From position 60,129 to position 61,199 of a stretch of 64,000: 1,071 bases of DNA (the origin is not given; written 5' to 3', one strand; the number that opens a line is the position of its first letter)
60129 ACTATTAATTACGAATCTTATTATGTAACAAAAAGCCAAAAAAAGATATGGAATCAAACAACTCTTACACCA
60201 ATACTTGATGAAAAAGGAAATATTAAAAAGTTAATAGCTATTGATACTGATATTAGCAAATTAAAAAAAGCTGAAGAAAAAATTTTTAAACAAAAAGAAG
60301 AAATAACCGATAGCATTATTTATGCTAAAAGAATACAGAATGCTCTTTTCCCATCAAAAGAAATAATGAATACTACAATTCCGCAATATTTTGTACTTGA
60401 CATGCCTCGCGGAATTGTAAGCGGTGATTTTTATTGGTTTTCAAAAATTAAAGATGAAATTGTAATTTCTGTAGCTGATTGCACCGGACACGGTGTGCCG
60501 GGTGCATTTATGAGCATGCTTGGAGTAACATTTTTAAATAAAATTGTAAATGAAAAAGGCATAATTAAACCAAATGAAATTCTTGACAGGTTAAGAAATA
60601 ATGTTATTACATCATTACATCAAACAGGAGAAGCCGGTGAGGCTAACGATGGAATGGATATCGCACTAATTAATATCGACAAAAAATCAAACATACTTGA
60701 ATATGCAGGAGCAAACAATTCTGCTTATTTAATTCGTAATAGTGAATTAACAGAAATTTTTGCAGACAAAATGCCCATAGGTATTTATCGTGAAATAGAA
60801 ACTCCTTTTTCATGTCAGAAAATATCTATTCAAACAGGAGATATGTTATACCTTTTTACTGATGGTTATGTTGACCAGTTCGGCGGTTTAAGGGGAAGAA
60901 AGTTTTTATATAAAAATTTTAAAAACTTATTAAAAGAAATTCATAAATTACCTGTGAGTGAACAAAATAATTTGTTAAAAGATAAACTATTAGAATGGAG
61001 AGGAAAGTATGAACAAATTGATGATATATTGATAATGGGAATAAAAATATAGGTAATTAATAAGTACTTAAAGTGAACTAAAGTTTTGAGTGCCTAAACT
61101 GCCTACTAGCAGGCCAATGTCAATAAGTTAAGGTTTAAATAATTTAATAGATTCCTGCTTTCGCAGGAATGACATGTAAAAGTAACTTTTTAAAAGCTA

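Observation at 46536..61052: Tandem battery of five membrane receptor PP2C (SpoIIE/RsbU-type) phosphatases with interchangeable sensor modules and no visible substrate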

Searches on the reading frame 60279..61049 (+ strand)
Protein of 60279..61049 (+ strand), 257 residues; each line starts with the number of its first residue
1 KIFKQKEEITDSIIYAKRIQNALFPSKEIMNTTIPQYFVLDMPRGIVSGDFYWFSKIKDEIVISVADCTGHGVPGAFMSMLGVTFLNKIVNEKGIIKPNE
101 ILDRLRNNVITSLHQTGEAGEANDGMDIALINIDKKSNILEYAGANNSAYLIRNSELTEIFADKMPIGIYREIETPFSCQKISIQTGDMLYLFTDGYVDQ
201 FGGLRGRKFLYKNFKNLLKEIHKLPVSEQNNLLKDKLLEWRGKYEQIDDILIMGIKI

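Call 15: search_solved_structures(query=window:60279-61049:+, max_evalue=0.01, show_alignments=3)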
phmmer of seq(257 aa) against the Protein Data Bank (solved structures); distinct sequences matched with E-value up to 0.01: 5.
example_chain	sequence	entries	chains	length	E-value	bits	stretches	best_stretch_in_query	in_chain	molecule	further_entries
6k4e_A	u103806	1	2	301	1.7e-35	125.9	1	6-255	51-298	Putative serine phosphatase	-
5mqh_A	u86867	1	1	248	8.4e-08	35.2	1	45-240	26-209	Serine phosphatase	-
3t91_A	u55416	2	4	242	2.9e-07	33.4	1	45-240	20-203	Stage II sporulation protein E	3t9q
5ucg_A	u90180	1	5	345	8.7e-07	31.8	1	45-208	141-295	Stage II sporulation protein E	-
3es2_A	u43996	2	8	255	0.0097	18.6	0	43-203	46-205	Probable two-component response regulator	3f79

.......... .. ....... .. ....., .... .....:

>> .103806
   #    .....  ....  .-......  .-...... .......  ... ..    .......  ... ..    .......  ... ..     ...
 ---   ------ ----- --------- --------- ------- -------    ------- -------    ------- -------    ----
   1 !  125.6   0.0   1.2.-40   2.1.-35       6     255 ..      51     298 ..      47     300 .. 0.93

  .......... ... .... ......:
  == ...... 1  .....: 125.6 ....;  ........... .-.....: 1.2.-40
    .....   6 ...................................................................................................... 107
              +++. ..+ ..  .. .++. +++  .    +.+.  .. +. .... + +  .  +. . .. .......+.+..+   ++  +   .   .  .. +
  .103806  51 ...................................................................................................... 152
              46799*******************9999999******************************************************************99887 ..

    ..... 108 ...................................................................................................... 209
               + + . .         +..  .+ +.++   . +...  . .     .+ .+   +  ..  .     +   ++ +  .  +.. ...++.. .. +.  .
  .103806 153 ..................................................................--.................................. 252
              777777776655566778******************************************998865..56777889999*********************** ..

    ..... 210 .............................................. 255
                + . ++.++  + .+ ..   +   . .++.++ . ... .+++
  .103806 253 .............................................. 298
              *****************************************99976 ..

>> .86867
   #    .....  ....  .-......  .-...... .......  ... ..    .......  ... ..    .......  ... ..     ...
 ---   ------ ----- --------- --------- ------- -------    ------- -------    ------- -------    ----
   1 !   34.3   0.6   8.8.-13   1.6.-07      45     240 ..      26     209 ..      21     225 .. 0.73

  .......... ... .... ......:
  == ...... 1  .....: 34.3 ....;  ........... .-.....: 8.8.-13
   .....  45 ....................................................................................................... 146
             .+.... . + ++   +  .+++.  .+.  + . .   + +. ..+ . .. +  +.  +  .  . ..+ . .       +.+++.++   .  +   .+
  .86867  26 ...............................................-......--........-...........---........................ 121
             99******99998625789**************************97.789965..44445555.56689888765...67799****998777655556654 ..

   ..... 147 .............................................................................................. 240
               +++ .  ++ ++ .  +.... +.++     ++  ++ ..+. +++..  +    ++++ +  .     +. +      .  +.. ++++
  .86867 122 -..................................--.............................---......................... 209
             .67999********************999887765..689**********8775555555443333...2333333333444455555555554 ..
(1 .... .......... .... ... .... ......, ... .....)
